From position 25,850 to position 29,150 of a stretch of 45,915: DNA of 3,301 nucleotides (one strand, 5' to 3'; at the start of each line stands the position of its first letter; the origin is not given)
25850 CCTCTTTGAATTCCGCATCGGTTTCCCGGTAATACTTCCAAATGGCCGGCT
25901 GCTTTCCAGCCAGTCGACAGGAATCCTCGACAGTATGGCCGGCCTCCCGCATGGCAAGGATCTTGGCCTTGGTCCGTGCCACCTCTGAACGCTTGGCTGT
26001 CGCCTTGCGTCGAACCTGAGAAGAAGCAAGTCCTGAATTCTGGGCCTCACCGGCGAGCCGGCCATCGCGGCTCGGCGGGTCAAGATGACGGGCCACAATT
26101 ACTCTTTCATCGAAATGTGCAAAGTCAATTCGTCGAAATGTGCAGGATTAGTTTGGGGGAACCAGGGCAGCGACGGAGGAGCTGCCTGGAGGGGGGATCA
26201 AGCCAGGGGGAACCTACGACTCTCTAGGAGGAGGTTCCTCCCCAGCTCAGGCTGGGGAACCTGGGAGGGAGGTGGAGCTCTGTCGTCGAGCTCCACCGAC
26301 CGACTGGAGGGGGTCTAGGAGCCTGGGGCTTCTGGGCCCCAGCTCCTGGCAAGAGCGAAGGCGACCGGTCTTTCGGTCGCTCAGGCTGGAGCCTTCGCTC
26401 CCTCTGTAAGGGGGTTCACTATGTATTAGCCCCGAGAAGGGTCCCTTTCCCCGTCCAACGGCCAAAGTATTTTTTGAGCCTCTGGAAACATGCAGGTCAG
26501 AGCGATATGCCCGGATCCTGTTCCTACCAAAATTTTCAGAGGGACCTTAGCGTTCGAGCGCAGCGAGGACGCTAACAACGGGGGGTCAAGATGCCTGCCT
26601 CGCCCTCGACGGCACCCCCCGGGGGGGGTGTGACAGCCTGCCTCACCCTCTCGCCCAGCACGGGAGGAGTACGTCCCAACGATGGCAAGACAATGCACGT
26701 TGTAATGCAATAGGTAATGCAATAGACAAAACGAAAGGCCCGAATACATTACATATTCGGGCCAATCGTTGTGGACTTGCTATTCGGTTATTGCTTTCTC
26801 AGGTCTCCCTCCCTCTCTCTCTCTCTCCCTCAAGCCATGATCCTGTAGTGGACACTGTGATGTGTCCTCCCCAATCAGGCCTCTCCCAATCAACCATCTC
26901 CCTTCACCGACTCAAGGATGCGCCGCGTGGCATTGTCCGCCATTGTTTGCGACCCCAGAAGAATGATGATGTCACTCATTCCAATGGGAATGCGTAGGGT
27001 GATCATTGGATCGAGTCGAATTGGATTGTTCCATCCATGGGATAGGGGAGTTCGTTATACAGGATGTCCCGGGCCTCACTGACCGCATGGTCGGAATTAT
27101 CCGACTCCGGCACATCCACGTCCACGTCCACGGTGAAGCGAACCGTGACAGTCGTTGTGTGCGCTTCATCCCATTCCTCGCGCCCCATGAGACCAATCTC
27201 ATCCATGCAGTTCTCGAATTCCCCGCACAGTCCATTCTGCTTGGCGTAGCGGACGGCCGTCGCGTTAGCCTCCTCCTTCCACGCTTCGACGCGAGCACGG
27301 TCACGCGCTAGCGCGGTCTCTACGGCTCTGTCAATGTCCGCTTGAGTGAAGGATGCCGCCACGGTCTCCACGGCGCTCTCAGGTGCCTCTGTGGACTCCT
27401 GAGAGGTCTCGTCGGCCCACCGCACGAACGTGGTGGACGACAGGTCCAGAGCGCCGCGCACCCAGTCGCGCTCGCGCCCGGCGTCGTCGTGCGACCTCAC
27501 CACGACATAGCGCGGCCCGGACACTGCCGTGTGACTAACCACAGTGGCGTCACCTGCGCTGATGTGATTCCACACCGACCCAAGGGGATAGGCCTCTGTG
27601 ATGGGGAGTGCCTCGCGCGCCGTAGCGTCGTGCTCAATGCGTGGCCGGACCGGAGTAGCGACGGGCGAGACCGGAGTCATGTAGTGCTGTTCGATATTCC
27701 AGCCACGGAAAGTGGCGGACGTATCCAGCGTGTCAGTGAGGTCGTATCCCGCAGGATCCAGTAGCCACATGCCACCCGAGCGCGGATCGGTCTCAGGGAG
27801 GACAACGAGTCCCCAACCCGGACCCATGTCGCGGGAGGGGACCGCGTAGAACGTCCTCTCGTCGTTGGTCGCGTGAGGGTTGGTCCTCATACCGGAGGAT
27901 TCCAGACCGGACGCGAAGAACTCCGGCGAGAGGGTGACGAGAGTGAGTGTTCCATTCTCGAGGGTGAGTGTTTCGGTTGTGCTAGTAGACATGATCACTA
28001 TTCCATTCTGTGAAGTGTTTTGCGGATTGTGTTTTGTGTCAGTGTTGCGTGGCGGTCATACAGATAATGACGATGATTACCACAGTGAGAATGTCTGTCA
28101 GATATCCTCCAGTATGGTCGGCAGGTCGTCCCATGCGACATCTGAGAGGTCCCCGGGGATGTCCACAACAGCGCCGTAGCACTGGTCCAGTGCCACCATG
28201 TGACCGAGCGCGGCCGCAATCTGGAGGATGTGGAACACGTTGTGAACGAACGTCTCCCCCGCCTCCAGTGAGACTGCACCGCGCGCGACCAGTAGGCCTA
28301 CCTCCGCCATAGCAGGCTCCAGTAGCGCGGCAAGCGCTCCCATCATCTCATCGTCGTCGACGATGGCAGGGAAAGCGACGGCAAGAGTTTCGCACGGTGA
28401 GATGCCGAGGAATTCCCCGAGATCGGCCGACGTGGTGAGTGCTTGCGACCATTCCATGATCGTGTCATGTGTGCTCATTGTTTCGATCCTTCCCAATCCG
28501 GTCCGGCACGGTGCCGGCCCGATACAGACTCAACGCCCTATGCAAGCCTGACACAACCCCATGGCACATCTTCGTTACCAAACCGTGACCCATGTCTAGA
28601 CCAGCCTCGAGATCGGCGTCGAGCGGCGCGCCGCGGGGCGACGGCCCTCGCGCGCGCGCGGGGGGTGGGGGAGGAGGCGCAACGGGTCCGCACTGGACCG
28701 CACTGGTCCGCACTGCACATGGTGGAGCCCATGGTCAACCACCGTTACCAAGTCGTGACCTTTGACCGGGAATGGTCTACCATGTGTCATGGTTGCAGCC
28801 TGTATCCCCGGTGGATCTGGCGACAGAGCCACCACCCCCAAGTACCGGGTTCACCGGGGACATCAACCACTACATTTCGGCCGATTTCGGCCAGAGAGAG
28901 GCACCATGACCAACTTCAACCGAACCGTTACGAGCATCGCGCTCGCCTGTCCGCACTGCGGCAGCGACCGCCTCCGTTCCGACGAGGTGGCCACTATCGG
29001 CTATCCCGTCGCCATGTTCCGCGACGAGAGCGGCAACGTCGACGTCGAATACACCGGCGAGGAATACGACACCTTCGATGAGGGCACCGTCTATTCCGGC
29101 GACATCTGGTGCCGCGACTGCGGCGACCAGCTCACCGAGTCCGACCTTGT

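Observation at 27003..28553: Self-contained lower-GC cassette of two very acidic proteins between the early and late modules (moron; anti-defence, defence or exclusion candidate)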

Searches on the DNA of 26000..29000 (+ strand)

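Call 5: search_dna_similar(query=window:26000-29000:+, collection=phages, mode=near, max_rows=30)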
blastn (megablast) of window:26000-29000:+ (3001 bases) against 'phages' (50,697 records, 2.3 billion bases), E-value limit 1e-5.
No match.

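Call 89: search_rna_families(source=window, start=26000, end=28800, threshold=evalue, max_evalue=1)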
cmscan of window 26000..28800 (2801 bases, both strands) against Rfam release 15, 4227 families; matches with E-value up to 1: 1.
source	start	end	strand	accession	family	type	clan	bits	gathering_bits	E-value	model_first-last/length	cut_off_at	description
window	26261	26406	+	RF02858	Arrc08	Gene; sRNA;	-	16.8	219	0.15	1-270/270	no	Actinobacillus sRNA 08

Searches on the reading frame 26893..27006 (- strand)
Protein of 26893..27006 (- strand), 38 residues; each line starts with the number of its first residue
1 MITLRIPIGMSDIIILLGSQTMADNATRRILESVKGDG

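Call 40: search_protein_families(library=pfam, proteins=[window:26893-27006:-], max_evalue=10)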
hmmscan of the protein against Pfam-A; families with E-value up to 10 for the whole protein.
seq(38 aa): 0 families
